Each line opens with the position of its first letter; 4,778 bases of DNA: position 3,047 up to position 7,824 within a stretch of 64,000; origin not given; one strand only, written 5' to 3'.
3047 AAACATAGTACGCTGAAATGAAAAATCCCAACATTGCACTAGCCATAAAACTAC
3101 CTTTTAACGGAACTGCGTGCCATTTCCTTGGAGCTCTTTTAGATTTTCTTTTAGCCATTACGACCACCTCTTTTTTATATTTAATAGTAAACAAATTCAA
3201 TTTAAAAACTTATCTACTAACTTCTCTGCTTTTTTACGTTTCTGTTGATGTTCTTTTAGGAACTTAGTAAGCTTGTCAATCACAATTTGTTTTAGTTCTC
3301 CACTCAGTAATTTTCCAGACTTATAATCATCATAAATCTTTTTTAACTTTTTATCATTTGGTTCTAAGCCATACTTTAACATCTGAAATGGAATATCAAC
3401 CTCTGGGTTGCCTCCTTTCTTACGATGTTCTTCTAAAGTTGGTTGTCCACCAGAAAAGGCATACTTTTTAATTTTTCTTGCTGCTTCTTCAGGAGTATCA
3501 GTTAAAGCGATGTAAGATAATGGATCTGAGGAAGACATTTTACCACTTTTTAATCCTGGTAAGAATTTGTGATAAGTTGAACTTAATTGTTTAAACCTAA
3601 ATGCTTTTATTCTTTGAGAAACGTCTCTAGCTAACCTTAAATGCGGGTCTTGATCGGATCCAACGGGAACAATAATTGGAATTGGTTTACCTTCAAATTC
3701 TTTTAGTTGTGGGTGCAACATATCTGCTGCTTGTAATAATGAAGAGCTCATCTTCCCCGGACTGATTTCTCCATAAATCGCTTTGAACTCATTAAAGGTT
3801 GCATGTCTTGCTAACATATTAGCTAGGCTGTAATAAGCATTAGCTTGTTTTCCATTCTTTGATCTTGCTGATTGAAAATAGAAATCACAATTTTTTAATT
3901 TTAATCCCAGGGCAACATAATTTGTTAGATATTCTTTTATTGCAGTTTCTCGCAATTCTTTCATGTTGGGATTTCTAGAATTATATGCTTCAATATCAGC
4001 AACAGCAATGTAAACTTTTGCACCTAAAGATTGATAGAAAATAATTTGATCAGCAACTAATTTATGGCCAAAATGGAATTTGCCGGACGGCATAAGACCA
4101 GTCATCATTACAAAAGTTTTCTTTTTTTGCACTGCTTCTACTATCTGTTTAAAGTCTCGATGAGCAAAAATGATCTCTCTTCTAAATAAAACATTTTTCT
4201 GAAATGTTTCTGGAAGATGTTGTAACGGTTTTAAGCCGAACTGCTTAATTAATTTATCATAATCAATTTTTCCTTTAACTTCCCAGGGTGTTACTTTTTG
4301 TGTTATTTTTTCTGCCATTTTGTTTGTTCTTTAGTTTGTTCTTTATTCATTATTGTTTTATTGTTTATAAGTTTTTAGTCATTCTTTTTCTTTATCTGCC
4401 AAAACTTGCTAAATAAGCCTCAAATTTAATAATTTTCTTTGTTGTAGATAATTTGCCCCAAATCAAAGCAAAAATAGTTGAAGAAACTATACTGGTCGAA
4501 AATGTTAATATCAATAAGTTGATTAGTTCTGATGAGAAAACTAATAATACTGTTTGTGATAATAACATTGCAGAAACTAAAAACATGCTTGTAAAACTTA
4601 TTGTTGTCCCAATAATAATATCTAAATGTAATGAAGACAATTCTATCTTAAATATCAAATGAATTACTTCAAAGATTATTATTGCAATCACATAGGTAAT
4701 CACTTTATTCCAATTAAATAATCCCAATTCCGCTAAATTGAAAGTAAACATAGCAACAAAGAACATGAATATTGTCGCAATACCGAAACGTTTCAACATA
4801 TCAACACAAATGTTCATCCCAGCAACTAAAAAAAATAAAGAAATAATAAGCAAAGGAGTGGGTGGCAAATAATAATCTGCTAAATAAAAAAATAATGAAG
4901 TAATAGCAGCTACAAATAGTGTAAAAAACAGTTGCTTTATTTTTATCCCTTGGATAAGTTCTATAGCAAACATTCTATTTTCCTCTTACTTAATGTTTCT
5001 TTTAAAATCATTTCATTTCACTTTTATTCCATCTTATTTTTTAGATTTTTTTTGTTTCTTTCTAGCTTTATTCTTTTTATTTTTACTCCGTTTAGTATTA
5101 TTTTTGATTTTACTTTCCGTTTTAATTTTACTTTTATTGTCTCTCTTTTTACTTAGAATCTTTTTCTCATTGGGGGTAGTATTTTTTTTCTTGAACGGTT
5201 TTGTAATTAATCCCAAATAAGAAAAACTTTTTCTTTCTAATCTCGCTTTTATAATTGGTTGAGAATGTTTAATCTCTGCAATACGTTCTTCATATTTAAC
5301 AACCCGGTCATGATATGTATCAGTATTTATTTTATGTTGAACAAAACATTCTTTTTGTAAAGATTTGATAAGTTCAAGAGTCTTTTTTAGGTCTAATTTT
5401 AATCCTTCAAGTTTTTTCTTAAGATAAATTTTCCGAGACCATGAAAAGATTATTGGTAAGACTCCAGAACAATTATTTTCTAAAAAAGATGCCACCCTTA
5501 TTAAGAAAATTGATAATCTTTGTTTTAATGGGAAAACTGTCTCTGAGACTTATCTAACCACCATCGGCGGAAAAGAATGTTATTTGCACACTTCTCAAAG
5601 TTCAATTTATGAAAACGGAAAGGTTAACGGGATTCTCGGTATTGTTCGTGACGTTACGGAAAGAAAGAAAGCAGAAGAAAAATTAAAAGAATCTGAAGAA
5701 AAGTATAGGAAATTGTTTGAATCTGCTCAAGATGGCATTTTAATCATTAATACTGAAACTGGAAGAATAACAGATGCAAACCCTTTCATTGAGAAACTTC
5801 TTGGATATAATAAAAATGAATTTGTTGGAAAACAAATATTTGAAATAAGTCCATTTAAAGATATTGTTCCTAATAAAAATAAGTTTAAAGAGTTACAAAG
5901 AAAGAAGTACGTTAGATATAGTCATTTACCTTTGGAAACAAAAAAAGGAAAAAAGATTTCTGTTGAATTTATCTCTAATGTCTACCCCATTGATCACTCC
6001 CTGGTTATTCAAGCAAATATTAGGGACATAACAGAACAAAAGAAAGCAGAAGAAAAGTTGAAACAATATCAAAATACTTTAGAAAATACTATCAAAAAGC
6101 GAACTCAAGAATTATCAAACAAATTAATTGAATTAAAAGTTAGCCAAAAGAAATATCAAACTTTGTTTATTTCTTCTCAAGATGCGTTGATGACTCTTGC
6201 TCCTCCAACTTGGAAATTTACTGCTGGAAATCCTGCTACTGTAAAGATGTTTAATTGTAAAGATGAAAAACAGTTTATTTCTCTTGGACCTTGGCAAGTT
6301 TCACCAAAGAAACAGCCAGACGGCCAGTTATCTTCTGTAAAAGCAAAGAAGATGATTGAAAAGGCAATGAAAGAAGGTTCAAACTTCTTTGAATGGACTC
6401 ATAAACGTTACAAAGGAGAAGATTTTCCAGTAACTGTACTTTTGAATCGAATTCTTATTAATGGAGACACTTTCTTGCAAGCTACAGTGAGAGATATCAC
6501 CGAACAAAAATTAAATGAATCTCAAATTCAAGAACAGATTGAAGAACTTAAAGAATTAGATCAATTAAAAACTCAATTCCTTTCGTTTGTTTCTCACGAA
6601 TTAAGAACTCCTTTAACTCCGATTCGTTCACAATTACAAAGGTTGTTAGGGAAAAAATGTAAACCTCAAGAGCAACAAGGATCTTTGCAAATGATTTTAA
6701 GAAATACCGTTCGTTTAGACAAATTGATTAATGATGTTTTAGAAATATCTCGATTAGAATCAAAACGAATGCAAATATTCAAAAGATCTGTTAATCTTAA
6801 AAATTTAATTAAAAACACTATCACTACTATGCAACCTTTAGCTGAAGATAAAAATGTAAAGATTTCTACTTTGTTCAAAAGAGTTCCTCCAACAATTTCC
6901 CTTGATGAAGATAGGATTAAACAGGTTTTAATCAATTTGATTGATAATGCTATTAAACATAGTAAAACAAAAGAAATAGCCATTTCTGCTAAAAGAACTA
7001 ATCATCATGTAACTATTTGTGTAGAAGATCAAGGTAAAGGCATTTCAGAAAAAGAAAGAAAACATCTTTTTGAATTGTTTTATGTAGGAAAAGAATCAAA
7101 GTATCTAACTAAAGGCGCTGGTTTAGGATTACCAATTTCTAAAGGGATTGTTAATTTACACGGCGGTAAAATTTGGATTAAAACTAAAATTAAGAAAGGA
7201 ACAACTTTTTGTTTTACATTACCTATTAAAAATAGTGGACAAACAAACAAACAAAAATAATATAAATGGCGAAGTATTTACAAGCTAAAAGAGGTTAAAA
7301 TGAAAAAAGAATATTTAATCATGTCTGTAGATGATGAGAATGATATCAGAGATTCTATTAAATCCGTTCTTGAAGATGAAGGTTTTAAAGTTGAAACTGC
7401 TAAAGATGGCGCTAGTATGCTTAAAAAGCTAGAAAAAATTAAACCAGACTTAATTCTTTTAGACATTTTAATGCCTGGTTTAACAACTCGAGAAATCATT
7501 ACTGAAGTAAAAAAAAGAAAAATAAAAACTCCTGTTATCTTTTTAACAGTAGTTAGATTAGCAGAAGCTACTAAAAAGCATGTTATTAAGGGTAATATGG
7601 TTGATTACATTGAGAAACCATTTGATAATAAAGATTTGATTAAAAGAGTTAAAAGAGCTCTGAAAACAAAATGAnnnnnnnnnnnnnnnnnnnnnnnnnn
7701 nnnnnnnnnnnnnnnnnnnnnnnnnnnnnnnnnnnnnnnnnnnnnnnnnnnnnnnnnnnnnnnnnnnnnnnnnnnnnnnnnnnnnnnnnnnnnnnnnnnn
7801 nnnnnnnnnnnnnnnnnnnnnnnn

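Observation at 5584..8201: Three-gene signalling module: PAS histidine kinase, CheY-like receiver, and a P-loop-less KaiC/RecA-fold (DUF835-like) protein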

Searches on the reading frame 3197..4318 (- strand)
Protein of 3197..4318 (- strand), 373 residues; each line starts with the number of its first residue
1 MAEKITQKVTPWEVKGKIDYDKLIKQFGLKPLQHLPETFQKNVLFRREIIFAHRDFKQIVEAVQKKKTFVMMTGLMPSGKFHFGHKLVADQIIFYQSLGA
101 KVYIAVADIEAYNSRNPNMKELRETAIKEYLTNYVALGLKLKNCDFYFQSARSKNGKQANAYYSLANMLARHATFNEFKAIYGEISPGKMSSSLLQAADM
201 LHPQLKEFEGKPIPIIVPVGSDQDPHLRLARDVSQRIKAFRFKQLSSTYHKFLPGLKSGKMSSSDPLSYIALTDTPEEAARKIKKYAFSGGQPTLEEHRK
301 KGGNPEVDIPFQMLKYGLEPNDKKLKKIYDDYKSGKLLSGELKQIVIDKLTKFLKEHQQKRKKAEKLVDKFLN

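Call 62: search_protein_families(library=pfam, proteins=[window:3197-4318:-], max_evalue=0.00001)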
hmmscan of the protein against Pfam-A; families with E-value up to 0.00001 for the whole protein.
window:3197-4318:- (373 aa): 1 family
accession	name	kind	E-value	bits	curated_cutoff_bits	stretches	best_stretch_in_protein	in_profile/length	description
PF00579.31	tRNA-synt_1b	-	7e-41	140.9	21.1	1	65-355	2-292/292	tRNA synthetases class I (W and Y)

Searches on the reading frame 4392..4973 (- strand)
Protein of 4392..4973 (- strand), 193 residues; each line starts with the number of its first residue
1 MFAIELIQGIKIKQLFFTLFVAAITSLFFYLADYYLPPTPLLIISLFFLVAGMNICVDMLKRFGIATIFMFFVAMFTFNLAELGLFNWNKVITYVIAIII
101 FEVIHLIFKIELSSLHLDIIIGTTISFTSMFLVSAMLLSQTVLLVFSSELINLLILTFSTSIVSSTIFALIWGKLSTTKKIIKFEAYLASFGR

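Call 3: search_protein_families(library=pfam, proteins=[window:4392-4973:-], max_evalue=1)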
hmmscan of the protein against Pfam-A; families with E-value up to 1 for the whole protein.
window:4392-4973:- (193 aa): 0 families

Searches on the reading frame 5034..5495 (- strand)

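Call 3: search_protein_families(library=pfam, proteins=[window:5034-5495:-], max_evalue=1)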
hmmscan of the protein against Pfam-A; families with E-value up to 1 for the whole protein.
window:5034-5495:- (153 aa): 1 family
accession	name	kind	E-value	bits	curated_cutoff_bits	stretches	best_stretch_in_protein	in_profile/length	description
PF15578.11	DUF4662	-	0.1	12.8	27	1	23-150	3-130/269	Domain of unknown function (DUF4662)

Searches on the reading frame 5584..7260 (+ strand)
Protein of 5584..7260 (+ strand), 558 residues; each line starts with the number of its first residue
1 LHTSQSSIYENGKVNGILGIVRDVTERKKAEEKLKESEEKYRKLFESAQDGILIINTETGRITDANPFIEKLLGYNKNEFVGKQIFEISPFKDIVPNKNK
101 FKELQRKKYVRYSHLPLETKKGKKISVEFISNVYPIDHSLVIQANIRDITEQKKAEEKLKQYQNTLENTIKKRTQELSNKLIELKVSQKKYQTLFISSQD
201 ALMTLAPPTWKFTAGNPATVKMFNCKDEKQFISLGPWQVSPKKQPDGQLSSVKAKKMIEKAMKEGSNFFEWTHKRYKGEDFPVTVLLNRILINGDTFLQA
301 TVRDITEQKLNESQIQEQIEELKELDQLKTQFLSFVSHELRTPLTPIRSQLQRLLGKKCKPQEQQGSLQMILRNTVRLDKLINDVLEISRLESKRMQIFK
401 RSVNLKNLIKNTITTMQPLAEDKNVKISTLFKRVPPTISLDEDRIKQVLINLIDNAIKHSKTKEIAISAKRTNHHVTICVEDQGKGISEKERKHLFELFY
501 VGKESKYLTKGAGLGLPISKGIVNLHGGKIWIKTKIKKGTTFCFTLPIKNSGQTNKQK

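Call 3: search_protein_families(library=pfam, proteins=[window:5584-7260:+], max_evalue=1)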
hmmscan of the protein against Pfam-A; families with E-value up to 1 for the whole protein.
window:5584-7260:+ (558 aa): 11 families
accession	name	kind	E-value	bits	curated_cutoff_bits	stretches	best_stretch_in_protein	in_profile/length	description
PF02518.31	HATPase_c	-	5.4e-29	101.3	26.4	1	441-549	2-110/111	Histidine kinase-, DNA gyrase B-, and HSP90-like ATPase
PF13426.13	PAS_9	-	5.8e-18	65.5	27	2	50-151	2-103/103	PAS domain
PF00512.31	HisKA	-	5.3e-17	62.1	26.9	1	329-393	2-65/66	His Kinase A (phospho-acceptor) domain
PF13188.13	PAS_8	-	2.6e-12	46.6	21.8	1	39-85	1-43/65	PAS domain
PF08448.16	PAS_4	-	3.4e-09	37.4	23.1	2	45-90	1-45/110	PAS fold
PF00989.32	PAS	-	3.8e-09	37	22.6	1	39-90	1-51/113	PAS fold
PF13589.12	HATPase_c_3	-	1.8e-06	28.4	25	1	446-515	4-76/137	Histidine kinase-, DNA gyrase B-, and HSP90-like ATPase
PF14501.12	HATPase_c_5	-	2.7e-05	24.4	22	1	445-535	6-91/102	GHKL domain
PF13581.12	HATPase_c_2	-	0.00082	19.8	27.4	1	452-523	39-109/127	Histidine kinase-like ATPase domain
PF12698.13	ABC2_membrane_3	-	0.11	12.1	31.6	1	35-197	64-166/347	ABC-2 family transporter protein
PF02255.21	PTS_IIA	-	0.23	12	27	1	151-204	28-78/94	PTS system, Lactose/Cellobiose specific IIA subunit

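Call 51: search_protein_families(library=ncbifam, proteins=[window:5584-7260:+], max_evalue=0.01)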
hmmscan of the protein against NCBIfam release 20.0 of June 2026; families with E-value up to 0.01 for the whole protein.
window:5584-7260:+ (558 aa): 94 families (the best 25 are shown)
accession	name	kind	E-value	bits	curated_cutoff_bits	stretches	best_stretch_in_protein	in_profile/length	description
NF047874.1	MASE3_PAS_HK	subfamily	6.3e-73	246.6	560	2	165-555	241-632/655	MASE3 domain-containing sensor histidine kinase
NF046044.1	PnpS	equivalog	5.1e-61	206.8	400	2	143-547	9-390/390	two-component system histidine kinase PnpS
NF033092.0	HK_WalK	equivalog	5e-58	197.1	725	2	317-548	360-594/594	cell wall metabolism sensor histidine kinase WalK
TIGR02966.1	phoR_proteo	equivalog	1.3e-54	185.5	334.2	1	314-545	99-332/333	phosphate regulon sensor histidine kinase PhoR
NF008468.0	PRK11360.1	equivalog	1.5e-54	185.4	646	2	300-554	370-614/616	two-component system sensor histidine kinase AtoS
NF040691.1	MtrAB_MtrB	equivalog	1.4e-51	176.1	450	1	313-551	255-495/507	MtrAB system histidine kinase MtrB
TIGR02956.1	TMAO_torS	equivalog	6.6e-51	173.4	676.5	1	323-556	458-690/967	TMAO reductase system sensor histidine kinase/response regulator TorS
NF008302.0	PRK11091.1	equivalog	2.3e-49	168.3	838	1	147-554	117-511/779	aerobic respiration two-component sensor histidine kinase ArcB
NF045595.1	HK_scytonemin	equivalog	2.9e-48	164.7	865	2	296-548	382-635/637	scytonemin biosynthesis sensor histidine kinase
NF006800.0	PRK09303.1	equivalog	8.7e-46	156.6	342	1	314-550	136-379/383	histidine kinase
NF011874.0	PRK15347.1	equivalog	6.5e-43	146.9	852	1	324-551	393-617/921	two component system sensor kinase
NF045911.1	TCSHisKinNblS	equivalog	3.3e-42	144.6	1000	1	183-548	260-620/621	two-component system sensor histidine kinase NblS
NF038297.2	hybrid_HK_HrmK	equivalog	8.1e-42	143.6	725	1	301-556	207-465/607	hybrid histidine kinase/response regulator HrmK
NF047465.1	hybrid_HK_LvrA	exception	4.6e-41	140.7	1200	1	310-554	183-428/819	hybrid histidine kinase/response regulator LvrA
NF041947.1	LuxQ_Vibrio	equivalog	4.8e-41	140.5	1200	1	148-556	308-704/843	quorum-sensing autoinducer 2 sensor kinase/phosphatase LuxQ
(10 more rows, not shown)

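Call 61: search_protein_families(library=padloc, proteins=[window:5584-7260:+], max_evalue=0.001)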
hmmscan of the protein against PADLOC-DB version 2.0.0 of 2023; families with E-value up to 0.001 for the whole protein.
window:5584-7260:+ (558 aa): 0 families

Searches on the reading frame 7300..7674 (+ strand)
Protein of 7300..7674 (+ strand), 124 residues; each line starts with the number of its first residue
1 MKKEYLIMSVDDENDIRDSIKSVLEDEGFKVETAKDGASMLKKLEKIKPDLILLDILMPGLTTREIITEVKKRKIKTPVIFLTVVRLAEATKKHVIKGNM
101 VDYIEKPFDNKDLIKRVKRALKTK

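Call 3: search_protein_families(library=pfam, proteins=[window:7300-7674:+], max_evalue=1)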
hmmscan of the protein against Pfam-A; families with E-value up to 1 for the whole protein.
window:7300-7674:+ (124 aa): 6 families
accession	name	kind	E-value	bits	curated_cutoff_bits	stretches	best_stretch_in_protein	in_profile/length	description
PF00072.30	Response_reg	-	2.2e-26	92.6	30.2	1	7-118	1-111/111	Response regulator receiver domain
PF20161.5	VpsR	-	3.4e-05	24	23.7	1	17-117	20-120/121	VpsR domain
PF02310.24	B12-binding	-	0.012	15.9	32.1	1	19-80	19-85/121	B12 binding domain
PF03949.21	Malic_M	-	0.03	14.1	23.5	1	11-95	73-157/258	Malic enzyme, NAD binding domain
PF06490.17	FleQ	-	0.061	14.1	22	1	9-120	4-106/108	Flagellar regulatory protein FleQ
PF20299.4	NARF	-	0.12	13.2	25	1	6-78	3-72/112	Nucleotidyltransferase-Associated Rossmannoid Fold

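Call 51: search_protein_families(library=ncbifam, proteins=[window:7300-7674:+], max_evalue=0.01)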
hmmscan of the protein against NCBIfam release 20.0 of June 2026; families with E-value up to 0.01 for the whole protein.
window:7300-7674:+ (124 aa): 99 families (the best 25 are shown)
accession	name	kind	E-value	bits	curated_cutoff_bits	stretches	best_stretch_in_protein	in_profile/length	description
NF051870.1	NAssimRespRegNtrX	equivalog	4.4e-23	81.9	600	1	7-123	4-121/452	nitrogen assimilation response regulator NtrX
NF040534.1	resp_reg_YycF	equivalog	4.7e-22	78.4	340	1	7-122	3-116/231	response regulator YycF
NF040689.1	MtrAB_MtrA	equivalog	2.7e-21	76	300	1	7-122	1-114/219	MtrAB system response regulator MtrA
NF008469.0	PRK11361.1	equivalog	6.5e-21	74.6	714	1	2-123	2-122/461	acetoacetate metabolism transcriptional regulator AtoC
NF006900.1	PRK09390.1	equivalog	1.1e-20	74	255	1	1-123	1-122/203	response regulator FixJ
NF053512.1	nitric_RR_NosR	exception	8.3e-20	71.2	400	1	7-123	1-117/422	response regulator c-di-GMP phosphodiesterase, NosR family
TIGR01818.1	ntrC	equivalog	9.3e-20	70.8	558.6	1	7-123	1-116/463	nitrogen regulation protein NR(I)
TIGR02154.1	PhoB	equivalog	2.9e-19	69.3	296.2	1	6-122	4-121/226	phosphate regulon transcriptional regulator PhoB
NF053854.1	RespRegPhoBBctds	equivalog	3.4e-19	69.1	270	1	7-122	1-116/225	two-component system response regulator PhoB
NF045944.1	ResRegRpaBCyano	equivalog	2.8e-18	66.1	330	1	9-122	2-113/229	response regulator transcription factor RpaB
NF045717.1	DVU0259_DivK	exception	6.3e-18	65.1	160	1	7-121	5-116/117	DVU0259 family response regulator domain-containing protein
NF007546.0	PRK10161.1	equivalog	2.4e-17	63.3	471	1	7-121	5-120/229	phosphate response regulator transcription factor PhoB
NF008296.0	PRK11083.1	equivalog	3.4e-17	62.6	273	1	6-122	5-119/228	two-component system response regulator CreB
NF033117.2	vanR_ACDEGLN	exception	3.6e-17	62.7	350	1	7-122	1-114/226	VanR-ABDEGLN family response regulator transcription factor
NF041733.1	resp_reg_CseB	equivalog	4.6e-17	62.2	350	1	7-122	3-116/228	two-component system response regulator CseB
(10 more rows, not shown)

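Call 61: search_protein_families(library=padloc, proteins=[window:7300-7674:+], max_evalue=0.001)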
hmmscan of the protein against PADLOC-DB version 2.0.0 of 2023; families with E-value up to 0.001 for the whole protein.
window:7300-7674:+ (124 aa): 3 families
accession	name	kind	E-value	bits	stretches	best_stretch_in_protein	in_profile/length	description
PDLC00405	SduA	-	9.2e-07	26.7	1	7-61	9-63/323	DUF4263 domain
PDLC04725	PDC-M60B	-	1.1e-06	26.6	1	5-62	4-63/158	-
PDLC04055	PD-T4-6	-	0.00014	18.7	1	6-123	367-485/496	-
